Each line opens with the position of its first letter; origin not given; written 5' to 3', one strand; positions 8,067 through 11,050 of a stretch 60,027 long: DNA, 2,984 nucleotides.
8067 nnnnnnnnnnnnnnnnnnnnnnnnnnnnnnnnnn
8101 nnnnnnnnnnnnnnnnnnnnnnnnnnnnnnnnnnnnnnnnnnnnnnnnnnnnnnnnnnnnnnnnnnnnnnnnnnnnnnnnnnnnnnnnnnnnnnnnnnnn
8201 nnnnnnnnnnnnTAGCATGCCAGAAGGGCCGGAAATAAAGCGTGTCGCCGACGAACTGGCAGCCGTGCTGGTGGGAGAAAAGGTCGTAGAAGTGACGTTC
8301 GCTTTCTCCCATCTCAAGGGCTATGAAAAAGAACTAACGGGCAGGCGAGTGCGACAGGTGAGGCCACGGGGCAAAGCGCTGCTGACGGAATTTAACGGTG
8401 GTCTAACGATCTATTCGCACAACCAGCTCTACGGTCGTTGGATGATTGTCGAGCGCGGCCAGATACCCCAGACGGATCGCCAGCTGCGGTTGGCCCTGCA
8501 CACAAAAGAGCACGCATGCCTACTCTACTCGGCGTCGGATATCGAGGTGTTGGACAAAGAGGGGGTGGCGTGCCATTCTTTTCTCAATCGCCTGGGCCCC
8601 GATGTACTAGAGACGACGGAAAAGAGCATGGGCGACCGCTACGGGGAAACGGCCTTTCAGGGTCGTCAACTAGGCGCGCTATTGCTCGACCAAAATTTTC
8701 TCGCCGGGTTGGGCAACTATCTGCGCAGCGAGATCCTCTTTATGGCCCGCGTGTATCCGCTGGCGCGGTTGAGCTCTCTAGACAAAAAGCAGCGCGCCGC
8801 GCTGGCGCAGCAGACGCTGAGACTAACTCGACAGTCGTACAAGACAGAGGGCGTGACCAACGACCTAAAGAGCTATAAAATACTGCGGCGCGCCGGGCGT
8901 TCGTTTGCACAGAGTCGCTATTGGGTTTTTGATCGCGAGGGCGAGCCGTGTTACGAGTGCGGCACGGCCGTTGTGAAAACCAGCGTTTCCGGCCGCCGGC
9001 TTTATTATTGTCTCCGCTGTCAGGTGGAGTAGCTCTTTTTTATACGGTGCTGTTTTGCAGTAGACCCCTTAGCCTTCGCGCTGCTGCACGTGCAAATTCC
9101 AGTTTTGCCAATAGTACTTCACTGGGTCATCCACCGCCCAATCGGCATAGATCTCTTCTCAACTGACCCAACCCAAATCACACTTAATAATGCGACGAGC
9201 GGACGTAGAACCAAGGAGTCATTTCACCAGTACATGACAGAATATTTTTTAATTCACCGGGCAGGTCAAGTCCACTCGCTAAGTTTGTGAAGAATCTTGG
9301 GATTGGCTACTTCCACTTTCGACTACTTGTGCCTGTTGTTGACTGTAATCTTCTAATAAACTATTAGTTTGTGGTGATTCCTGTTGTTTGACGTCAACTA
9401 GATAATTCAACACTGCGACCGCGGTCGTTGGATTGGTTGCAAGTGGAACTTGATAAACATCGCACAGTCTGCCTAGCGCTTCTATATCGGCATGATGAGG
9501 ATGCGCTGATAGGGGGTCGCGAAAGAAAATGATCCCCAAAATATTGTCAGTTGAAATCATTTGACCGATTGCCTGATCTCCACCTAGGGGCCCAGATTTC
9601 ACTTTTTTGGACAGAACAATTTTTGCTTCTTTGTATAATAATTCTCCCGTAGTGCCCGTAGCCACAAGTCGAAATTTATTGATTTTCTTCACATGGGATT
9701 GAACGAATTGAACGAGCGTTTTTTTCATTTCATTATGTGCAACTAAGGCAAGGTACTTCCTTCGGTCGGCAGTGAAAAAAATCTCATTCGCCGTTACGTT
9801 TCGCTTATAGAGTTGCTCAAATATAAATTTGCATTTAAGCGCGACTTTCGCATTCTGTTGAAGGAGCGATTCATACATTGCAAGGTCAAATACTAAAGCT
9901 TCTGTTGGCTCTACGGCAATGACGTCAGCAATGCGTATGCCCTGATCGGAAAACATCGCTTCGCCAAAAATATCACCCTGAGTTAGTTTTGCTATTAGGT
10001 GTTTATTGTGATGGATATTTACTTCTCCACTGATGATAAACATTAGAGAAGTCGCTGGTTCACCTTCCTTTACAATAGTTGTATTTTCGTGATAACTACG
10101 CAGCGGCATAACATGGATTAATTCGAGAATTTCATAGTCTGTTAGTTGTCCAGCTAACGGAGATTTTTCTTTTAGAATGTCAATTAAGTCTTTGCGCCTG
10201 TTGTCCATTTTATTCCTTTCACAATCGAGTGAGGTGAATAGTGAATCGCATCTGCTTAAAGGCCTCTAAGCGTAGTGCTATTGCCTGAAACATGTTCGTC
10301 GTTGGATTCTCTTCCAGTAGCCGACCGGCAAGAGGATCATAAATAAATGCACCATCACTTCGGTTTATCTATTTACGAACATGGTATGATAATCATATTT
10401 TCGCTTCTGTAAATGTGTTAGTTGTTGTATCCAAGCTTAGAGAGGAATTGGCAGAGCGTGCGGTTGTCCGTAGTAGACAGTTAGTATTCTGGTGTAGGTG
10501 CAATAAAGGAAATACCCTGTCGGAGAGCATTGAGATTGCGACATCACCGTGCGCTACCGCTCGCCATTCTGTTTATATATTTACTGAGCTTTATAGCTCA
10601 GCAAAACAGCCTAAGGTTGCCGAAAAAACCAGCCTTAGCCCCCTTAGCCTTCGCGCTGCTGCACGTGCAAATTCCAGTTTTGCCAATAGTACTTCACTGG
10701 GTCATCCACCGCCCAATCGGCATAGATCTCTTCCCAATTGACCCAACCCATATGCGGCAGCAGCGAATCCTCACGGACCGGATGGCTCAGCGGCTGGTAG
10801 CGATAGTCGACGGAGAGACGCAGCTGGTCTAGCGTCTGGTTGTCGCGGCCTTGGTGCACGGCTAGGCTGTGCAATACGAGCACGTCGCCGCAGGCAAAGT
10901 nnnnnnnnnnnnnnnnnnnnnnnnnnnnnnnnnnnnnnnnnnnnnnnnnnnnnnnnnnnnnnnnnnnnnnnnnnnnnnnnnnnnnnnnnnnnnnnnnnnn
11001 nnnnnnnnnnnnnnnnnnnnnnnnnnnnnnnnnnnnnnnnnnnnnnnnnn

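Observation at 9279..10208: cNMP-binding domain fused to a methylglyoxal synthase that looks catalytically intact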

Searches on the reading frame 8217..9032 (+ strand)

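Call 24: search_protein_families(library=pfam, proteins=[window:8217-9032:+], max_evalue=0.001)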
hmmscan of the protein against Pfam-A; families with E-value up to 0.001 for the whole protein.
window:8217-9032:+ (271 aa): 3 families
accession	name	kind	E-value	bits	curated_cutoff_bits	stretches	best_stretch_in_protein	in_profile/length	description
PF01149.29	Fapy_DNA_glyco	-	1.7e-14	54.9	25.5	1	1-103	1-107/117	Formamidopyrimidine-DNA glycosylase N-terminal domain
PF06831.19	H2TH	-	3.2e-11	43.5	34.7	1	145-213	19-87/93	Formamidopyrimidine-DNA glycosylase H2TH domain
PF06827.20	zf-FPG_IleRS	-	1.7e-05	25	21.3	1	242-269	1-28/30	Zinc finger found in FPG and IleRS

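Call 75: search_protein_families(library=padloc, proteins=[window:8217-9032:+], max_evalue=0.00001)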
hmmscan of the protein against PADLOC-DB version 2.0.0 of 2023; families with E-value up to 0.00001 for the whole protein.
window:8217-9032:+ (271 aa): 0 families

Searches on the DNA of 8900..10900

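Call 43: search_rna_families(source=window, start=8900, end=10900, threshold=evalue, max_evalue=1)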
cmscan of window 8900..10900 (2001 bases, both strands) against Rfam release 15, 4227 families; matches with E-value up to 1: 0.
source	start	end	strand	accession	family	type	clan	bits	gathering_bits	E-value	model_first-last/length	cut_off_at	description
